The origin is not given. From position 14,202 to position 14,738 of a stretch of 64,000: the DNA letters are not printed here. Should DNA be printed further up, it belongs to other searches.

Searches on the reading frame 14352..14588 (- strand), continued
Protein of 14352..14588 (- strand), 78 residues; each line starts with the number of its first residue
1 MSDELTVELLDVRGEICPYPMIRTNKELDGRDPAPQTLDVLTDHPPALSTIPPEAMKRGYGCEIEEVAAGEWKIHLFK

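Call 39: find_encoding_contigs(protein=P0089, flank=2500, max_places=4)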
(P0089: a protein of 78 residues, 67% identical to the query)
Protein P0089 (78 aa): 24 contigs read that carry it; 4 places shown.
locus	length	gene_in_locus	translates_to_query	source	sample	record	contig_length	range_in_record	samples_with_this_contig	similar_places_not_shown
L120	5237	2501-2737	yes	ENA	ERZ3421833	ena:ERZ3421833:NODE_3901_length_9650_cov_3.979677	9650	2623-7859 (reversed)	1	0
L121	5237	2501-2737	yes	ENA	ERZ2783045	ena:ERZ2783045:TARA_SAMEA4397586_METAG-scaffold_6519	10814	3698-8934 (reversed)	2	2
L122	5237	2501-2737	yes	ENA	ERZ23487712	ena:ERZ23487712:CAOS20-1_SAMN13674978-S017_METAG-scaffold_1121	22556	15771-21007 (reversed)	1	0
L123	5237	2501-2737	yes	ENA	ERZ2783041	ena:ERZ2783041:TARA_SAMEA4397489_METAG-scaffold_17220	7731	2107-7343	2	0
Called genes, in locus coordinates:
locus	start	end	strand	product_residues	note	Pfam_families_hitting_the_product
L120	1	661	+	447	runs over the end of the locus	PF00145:DNA_methylase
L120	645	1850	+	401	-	PF02445:NadA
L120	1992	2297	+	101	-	PF00166:Cpn10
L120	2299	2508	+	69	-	-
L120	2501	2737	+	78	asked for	PF01206:TusA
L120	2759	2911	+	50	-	-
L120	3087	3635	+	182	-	PF04542:Sigma70_r2 (weak)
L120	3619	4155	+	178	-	PF05565:Sipho_Gp157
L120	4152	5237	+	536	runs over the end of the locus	PF00176:SNF2-rel_dom, PF00271:Helicase_C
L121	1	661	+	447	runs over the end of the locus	PF00145:DNA_methylase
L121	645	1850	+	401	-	PF02445:NadA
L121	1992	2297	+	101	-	PF00166:Cpn10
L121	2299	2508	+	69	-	-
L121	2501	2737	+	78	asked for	PF01206:TusA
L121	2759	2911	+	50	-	-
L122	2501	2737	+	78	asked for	PF01206:TusA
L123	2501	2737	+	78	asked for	PF01206:TusA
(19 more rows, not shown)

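Call 40: find_encoding_contigs(protein=P0110, flank=2500, max_places=4)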
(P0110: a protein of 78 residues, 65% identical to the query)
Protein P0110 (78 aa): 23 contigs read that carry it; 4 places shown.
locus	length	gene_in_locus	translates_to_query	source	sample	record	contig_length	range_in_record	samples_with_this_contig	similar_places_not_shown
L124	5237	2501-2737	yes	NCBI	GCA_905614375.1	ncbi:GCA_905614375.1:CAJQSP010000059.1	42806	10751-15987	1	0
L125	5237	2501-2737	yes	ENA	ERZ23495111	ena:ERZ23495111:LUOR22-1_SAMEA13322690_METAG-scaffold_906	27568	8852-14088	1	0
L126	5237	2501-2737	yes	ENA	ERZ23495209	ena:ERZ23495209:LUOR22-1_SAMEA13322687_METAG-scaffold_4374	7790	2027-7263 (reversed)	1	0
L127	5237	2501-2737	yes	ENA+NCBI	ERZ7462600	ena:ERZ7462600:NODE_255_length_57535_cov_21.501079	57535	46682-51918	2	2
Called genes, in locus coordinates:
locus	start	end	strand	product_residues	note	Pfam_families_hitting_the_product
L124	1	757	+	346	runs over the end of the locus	PF00296:Bac_luciferase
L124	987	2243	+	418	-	PF04143:Sulf_transp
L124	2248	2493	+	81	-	PF01206:TusA (weak)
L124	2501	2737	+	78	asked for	PF01206:TusA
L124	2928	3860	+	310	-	PF00581:Rhodanese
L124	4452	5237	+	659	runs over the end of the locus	PF16177:ACAS_N, PF00501:AMP-binding, PF13193:AMP-binding_C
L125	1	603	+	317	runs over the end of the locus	PF00296:Bac_luciferase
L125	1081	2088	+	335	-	PF04143:Sulf_transp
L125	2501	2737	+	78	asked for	PF01206:TusA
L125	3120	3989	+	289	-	PF00581:Rhodanese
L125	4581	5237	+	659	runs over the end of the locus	PF16177:ACAS_N, PF00501:AMP-binding, PF13193:AMP-binding_C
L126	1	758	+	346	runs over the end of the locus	PF00296:Bac_luciferase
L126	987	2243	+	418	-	PF04143:Sulf_transp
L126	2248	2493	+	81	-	-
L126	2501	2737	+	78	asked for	PF01206:TusA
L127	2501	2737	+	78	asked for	PF01206:TusA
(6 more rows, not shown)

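Call 41: find_encoding_contigs(protein=P0076, flank=2500, max_places=3)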
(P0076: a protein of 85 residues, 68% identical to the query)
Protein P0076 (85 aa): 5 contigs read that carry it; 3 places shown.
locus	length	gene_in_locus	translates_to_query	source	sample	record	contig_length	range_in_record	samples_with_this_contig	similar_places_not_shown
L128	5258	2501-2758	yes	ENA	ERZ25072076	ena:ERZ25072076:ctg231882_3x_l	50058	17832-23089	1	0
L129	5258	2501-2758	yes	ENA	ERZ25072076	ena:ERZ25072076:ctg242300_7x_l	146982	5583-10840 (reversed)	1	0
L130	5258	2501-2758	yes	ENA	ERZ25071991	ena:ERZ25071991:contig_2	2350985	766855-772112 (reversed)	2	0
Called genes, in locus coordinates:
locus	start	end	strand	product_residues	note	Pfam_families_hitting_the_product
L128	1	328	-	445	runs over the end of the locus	PF22691:Thiolase_C_1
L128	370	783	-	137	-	PF12172:zf-ChsH2, PF01796:OB_ChsH2_C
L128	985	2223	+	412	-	PF04143:Sulf_transp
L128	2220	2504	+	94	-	-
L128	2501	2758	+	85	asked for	PF01206:TusA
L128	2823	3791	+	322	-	PF00581:Rhodanese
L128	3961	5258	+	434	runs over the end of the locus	PF13452:FAS1_DH_region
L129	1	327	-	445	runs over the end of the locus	PF22691:Thiolase_C_1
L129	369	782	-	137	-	PF12172:zf-ChsH2, PF01796:OB_ChsH2_C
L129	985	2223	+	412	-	PF04143:Sulf_transp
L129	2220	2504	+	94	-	-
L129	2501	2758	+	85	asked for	PF01206:TusA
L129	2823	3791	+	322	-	PF00581:Rhodanese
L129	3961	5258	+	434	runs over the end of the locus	PF13452:FAS1_DH_region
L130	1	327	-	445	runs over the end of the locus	PF22691:Thiolase_C_1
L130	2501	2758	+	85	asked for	PF01206:TusA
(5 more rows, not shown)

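Call 58: search_protein_families(library=pfam, proteins=[window:14352-14588:-], max_evalue=0.001)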
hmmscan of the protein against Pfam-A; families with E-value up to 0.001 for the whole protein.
window:14352-14588:- (78 aa): 1 family
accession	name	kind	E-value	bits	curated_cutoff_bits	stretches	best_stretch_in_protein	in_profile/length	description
PF01206.22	TusA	-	2.3e-15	56.6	28.6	1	10-76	3-68/70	Sulfurtransferase TusA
